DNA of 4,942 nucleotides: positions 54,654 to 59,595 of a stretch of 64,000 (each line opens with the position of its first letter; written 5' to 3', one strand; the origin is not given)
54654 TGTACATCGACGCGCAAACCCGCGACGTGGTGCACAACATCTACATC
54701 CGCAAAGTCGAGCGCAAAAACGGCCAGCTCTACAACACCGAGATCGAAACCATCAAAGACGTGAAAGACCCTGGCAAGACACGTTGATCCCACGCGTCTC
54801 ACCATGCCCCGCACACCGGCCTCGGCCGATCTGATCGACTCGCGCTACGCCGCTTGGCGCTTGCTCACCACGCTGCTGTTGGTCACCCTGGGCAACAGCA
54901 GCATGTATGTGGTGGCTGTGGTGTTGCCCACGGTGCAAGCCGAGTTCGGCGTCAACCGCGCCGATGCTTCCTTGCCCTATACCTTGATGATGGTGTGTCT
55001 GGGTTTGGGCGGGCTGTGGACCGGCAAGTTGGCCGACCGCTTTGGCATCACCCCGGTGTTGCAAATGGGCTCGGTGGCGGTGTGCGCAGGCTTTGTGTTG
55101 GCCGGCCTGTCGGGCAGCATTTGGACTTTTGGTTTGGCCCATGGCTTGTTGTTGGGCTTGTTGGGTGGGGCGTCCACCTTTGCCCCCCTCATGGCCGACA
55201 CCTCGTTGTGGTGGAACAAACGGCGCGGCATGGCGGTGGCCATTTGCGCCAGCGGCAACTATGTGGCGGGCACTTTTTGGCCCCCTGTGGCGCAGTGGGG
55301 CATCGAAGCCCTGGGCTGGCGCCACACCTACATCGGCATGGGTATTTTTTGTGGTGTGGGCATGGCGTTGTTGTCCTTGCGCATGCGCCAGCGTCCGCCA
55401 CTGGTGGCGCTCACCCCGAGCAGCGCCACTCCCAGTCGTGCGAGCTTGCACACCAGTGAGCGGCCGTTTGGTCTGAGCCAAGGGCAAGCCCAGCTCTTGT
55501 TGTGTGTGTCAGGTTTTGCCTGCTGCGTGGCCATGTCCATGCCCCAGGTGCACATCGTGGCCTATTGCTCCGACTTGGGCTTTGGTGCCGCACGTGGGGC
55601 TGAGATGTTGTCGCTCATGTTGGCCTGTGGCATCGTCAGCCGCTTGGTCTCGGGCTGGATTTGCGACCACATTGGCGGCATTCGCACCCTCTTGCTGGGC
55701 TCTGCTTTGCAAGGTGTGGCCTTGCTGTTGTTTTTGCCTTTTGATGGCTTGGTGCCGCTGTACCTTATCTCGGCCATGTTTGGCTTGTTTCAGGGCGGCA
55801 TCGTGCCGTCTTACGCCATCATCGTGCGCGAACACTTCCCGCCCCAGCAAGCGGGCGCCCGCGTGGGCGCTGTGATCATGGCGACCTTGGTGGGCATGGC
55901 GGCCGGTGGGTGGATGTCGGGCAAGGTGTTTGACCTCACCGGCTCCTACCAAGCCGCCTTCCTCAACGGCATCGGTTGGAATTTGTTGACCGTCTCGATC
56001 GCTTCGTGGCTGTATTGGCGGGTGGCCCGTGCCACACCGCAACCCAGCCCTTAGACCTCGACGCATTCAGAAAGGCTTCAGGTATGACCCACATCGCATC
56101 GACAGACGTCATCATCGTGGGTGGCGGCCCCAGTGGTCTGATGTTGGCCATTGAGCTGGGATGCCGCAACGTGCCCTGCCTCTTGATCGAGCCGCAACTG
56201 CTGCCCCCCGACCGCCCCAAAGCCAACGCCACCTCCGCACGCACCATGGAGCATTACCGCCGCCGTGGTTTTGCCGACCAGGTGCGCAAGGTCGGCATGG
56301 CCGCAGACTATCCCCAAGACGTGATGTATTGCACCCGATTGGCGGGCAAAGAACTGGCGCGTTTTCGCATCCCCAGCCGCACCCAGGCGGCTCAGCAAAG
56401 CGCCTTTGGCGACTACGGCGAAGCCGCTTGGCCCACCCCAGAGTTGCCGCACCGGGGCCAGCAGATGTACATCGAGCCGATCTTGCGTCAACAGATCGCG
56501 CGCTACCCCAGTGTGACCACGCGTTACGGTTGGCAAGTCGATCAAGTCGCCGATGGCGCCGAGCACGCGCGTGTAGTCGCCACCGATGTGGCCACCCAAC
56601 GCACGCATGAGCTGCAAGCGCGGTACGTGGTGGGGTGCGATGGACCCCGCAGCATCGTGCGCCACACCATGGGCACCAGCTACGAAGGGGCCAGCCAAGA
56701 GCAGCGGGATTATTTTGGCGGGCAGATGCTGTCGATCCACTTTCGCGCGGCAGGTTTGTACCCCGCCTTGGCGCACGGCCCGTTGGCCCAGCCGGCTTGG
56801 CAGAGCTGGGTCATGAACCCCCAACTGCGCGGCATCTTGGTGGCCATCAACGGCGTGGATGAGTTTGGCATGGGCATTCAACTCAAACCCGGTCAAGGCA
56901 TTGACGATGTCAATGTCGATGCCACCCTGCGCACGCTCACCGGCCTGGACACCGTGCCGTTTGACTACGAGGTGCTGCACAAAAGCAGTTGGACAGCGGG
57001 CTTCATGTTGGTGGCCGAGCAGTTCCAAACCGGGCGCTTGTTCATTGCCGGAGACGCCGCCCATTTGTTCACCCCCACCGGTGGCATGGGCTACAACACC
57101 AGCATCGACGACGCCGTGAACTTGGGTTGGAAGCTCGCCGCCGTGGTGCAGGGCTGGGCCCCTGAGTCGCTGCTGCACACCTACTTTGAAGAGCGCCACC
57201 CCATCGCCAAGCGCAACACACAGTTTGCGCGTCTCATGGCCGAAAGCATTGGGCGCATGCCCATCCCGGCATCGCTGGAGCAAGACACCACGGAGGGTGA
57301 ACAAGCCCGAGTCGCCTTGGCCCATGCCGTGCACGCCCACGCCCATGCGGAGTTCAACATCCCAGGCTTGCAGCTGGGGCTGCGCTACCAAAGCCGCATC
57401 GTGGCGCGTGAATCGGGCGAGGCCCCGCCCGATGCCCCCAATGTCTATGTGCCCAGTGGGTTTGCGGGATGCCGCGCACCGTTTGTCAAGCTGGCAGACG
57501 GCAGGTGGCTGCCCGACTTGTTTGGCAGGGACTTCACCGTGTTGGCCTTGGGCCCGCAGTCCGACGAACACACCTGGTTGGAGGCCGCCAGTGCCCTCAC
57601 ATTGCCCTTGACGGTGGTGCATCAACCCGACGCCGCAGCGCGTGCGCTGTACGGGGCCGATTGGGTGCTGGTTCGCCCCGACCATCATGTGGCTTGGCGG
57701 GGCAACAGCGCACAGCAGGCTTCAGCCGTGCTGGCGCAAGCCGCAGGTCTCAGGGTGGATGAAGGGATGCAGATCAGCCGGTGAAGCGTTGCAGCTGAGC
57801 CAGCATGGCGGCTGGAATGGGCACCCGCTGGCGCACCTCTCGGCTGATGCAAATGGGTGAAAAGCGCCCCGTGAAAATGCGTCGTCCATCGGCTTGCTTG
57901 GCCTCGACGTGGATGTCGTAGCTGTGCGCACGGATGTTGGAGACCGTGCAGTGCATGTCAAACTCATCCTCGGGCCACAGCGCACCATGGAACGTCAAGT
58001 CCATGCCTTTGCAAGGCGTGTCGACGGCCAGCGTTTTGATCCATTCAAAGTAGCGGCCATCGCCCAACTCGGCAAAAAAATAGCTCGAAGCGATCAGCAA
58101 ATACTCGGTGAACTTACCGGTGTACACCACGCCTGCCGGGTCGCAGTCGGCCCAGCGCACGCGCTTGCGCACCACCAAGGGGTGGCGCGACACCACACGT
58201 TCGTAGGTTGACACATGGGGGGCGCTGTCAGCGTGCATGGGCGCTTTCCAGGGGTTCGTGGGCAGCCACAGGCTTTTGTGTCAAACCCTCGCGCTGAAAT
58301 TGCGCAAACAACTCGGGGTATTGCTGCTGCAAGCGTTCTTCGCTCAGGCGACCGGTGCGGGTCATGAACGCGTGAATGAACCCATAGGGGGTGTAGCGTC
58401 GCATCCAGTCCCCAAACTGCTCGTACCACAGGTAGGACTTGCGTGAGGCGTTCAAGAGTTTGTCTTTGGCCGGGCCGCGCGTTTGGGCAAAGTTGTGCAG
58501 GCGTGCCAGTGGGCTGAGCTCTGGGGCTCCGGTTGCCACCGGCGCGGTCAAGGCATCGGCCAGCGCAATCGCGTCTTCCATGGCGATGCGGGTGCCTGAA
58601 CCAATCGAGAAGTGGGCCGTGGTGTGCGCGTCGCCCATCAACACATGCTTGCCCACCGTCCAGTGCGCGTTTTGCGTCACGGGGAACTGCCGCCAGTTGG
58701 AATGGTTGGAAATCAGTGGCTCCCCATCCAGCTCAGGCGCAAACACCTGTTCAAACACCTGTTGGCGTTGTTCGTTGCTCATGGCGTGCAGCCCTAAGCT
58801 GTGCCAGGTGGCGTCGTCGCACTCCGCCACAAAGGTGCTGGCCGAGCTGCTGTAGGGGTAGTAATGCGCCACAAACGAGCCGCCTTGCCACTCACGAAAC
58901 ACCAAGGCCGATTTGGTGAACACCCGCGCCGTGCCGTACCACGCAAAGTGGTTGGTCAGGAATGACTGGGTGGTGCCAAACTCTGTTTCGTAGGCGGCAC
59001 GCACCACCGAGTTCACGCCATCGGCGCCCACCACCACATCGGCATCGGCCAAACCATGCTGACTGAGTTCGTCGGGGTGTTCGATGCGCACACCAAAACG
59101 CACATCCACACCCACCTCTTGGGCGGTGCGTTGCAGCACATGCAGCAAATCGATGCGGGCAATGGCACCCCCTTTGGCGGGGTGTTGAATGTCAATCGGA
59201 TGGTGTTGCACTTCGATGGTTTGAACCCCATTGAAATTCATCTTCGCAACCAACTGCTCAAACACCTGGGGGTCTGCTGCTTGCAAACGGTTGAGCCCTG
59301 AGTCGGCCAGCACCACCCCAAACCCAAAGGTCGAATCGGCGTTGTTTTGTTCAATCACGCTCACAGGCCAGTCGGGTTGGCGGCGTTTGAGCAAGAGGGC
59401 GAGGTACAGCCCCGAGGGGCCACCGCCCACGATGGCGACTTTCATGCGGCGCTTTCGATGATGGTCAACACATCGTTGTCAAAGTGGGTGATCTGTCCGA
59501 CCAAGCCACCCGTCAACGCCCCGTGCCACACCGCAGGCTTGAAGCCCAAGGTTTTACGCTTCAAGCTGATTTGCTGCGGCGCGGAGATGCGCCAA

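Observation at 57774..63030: Tightly coupled aryl-CoA ligase / VOC / MmoB-DmpM-like / flavin monooxygenase / hotdog thioesterase operon: candidate undescribed CoA-dependent aromatic-acid hydroxylation system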

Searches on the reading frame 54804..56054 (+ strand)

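Call 21: search_protein_families(library=pfam, proteins=[window:54804-56054:+], max_evalue=0.1)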
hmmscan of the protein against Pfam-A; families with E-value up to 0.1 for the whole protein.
window:54804-56054:+ (416 aa): 1 family
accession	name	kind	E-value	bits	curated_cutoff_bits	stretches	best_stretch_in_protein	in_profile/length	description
PF07690.21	MFS_1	-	6.3e-42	144.2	33.4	2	31-315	9-290/347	Major Facilitator Superfamily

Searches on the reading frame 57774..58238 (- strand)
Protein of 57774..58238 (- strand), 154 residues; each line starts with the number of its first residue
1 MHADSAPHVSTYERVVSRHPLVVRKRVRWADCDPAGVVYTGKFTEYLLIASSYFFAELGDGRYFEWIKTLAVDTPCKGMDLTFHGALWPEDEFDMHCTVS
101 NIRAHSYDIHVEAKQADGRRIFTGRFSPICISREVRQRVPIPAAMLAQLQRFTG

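Call 3: search_protein_families(library=pfam, proteins=[window:57774-58238:-], max_evalue=0.01)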
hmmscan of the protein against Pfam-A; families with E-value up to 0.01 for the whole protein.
window:57774-58238:- (154 aa): 2 families
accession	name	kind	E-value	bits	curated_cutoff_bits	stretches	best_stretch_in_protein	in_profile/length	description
PF13279.12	4HBT_2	-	7.7e-15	55.9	25.5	1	27-149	1-122/122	Thioesterase-like superfamily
PF03061.28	4HBT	-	0.0081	16.9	20.6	0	36-120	2-77/79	Thioesterase superfamily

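Call 4: search_protein_families(library=ncbifam, proteins=[window:57774-58238:-], max_evalue=0.01)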
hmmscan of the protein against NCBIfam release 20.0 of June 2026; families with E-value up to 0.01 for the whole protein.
window:57774-58238:- (154 aa): 2 families
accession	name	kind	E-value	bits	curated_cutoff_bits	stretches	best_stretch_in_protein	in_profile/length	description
TIGR00051.1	TIGR00051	subfamily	5.3e-06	26.8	68.7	1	25-135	2-110/117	YbgC/FadM family acyl-CoA thioesterase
TIGR02799.1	thio_ybgC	equivalog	0.00027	21.2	141.35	1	24-146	4-124/126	tol-pal system-associated acyl-CoA thioesterase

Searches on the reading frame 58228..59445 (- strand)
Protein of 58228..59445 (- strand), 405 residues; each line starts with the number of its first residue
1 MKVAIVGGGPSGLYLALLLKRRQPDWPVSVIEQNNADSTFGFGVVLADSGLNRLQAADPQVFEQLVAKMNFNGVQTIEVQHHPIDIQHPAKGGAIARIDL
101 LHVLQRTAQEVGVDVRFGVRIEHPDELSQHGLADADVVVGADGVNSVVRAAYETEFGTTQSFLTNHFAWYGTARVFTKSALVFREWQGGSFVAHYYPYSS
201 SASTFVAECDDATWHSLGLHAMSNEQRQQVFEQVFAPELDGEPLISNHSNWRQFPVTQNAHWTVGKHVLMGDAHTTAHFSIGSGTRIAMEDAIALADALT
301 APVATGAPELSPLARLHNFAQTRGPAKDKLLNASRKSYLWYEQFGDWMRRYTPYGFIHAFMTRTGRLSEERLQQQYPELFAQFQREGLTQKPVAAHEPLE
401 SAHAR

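Call 3: search_protein_families(library=pfam, proteins=[window:58228-59445:-], max_evalue=0.01)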
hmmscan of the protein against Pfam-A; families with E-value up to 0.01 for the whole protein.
window:58228-59445:- (405 aa): 5 families
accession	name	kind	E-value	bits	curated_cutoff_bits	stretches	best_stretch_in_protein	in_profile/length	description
PF01494.25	FAD_binding_3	-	5.7e-16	59.1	22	1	2-308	3-328/349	FAD binding domain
PF01266.30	DAO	-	0.00011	22.3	27.9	0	2-36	1-34/353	FAD dependent oxidoreductase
PF13450.12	NAD_binding_8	-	0.00032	21.3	21.9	1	5-35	1-29/68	NAD(P)-binding Rossmann-like domain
PF13454.12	NAD_binding_9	-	0.0051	17.2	21.8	0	4-36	1-35/155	FAD-NAD(P)-binding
PF01946.23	Thi4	-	0.0067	16.1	26.2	0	2-36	19-52/235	Thi4 family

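Call 4: search_protein_families(library=ncbifam, proteins=[window:58228-59445:-], max_evalue=0.01)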
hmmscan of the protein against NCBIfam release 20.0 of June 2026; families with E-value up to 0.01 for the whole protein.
window:58228-59445:- (405 aa): 46 families (the best 25 are shown)
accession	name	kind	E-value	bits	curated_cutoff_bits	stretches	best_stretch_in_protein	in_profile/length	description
NF006101.0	PRK08255.1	equivalog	6.9e-93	312.1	1078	1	1-393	1-390/768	bifunctional salicylyl-CoA 5-hydroxylase/oxidoreductase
NF053547.1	violacein_VioD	equivalog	2.6e-55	187.8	620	1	2-367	1-355/372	flavin-dependent violacein biosynthesis monooxygenase VioD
NF005313.0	PRK06847.1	subfamily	1.8e-25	89.7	372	1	2-301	6-318/375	hypothetical protein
NF005720.0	PRK07538.1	subfamily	1.4e-14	53.9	400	1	126-337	147-364/418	hypothetical protein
NF005243.0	PRK06753.1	equivalog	1.5e-14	53.7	365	2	1-152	1-158/374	hypothetical protein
TIGR01988.1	Ubi-OHases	subfamily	3.4e-12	45.9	224.65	1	3-334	2-346/387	ubiquinone biosynthesis hydroxylase, UbiH/UbiF/VisC/COQ6 family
NF005566.0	PRK07236.1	subfamily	7.2e-12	44.9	333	2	1-154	7-162/386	hypothetical protein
NF004829.0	PRK06183.1-3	subfamily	2.8e-10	39.6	390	2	1-35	9-41/520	bifunctional 3-(3-hydroxy-phenyl)propionate/3-hydroxycinnamic acid hydroxylase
NF006021.0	PRK08163.1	equivalog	3.5e-10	39.4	459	1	2-300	7-322/398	3-hydroxybenzoate 6-monooxygenase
TIGR02032.1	GG-red-SF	subfamily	1.6e-09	37.9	158.8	1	3-155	3-158/297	geranylgeranyl reductase family protein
NF004833.1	PRK06185.1-1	subfamily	2.9e-09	36.1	488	1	119-315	142-331/403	FAD-dependent oxidoreductase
NF004834.1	PRK06185.1-3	subfamily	3.5e-09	35.9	500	1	117-316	144-336/420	FAD-dependent oxidoreductase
NF033623.1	urate_HpxO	equivalog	7.7e-09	34.9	500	1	261-330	272-335/381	FAD-dependent urate hydroxylase HpxO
TIGR01984.1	UbiH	equivalog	1.9e-08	33.6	392.2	1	2-38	1-36/382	2-octaprenyl-6-methoxyphenyl hydroxylase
NF004780.0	PRK06126.1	subfamily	2e-08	33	445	2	133-304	176-343/552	hypothetical protein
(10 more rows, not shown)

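Call 10: find_encoding_contigs(protein=window:58228-59445:-, flank=10000, max_places=4)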
Protein window:58228-59445:- (405 aa): 1 contig read that carries it; 1 place shown.
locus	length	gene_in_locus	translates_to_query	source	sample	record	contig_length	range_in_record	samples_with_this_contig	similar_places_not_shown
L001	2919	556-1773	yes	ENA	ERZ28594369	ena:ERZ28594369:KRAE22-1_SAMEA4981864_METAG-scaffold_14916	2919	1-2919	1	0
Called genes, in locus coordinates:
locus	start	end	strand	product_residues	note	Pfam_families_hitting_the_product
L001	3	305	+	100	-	?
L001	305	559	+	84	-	-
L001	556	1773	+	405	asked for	PF01494:FAD_binding_3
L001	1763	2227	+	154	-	PF13279:4HBT_2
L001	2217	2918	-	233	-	?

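Call 13: search_solved_structures(query=window:58228-59445:-, max_evalue=0.001, show_alignments=1)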
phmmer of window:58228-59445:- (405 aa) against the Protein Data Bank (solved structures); distinct sequences matched with E-value up to 0.001: 19.
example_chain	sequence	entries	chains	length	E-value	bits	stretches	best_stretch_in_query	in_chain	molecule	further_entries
3c4a_A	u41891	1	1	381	2.1e-43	152.1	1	1-364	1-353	Probable tryptophan hydroxylase vioD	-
8gqr_A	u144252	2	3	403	8.7e-43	150.1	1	1-348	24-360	VioD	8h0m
8rqh_A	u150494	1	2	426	1.5e-08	37.3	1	3-325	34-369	Tropone 2-monooxygenase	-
4h2n_A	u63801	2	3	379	4.6e-07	32.5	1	4-299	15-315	2-methyl-3-hydroxypyridine-5-carboxylic acid oxygenase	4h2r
9h8m_A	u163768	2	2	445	4.8e-07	32.4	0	2-65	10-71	FAD-dependent monooxygenase sorC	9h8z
3alm_A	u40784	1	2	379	9.5e-07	31.4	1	4-299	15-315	2-methyl-3-hydroxypyridine-5-carboxylic acid oxygenase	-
3alj_A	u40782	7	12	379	1e-06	31.3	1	4-299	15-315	2-methyl-3-hydroxypyridine-5-carboxylic acid oxygenase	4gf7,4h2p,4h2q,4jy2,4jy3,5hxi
3gmb_A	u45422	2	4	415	1.5e-06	30.8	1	4-299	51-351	2-methyl-3-hydroxypyridine-5-carboxylic acid oxygenase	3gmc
3all_A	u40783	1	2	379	3.8e-06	29.4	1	4-298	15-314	2-methyl-3-hydroxypyridine-5-carboxylic acid oxygenase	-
8uiq_A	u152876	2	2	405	9.7e-06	28.1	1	2-355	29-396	6-hydroxynicotinate 3-monooxygenase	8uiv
5eow_A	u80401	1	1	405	1.2e-05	27.8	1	2-355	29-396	6-hydroxynicotinate 3-monooxygenase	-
6sw2_A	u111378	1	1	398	0.00013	24.4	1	134-302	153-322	Probable FAD-dependent monooxygenase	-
2x3n_A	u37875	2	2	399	0.00013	24.4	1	134-302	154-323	PROBABLE FAD-DEPENDENT MONOOXYGENASE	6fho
6sw1_A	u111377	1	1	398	0.00022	23.7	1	134-302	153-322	Probable FAD-dependent monooxygenase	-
5y66_A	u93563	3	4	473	0.00058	22.3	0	3-361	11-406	Kynurenine 3-monooxygenase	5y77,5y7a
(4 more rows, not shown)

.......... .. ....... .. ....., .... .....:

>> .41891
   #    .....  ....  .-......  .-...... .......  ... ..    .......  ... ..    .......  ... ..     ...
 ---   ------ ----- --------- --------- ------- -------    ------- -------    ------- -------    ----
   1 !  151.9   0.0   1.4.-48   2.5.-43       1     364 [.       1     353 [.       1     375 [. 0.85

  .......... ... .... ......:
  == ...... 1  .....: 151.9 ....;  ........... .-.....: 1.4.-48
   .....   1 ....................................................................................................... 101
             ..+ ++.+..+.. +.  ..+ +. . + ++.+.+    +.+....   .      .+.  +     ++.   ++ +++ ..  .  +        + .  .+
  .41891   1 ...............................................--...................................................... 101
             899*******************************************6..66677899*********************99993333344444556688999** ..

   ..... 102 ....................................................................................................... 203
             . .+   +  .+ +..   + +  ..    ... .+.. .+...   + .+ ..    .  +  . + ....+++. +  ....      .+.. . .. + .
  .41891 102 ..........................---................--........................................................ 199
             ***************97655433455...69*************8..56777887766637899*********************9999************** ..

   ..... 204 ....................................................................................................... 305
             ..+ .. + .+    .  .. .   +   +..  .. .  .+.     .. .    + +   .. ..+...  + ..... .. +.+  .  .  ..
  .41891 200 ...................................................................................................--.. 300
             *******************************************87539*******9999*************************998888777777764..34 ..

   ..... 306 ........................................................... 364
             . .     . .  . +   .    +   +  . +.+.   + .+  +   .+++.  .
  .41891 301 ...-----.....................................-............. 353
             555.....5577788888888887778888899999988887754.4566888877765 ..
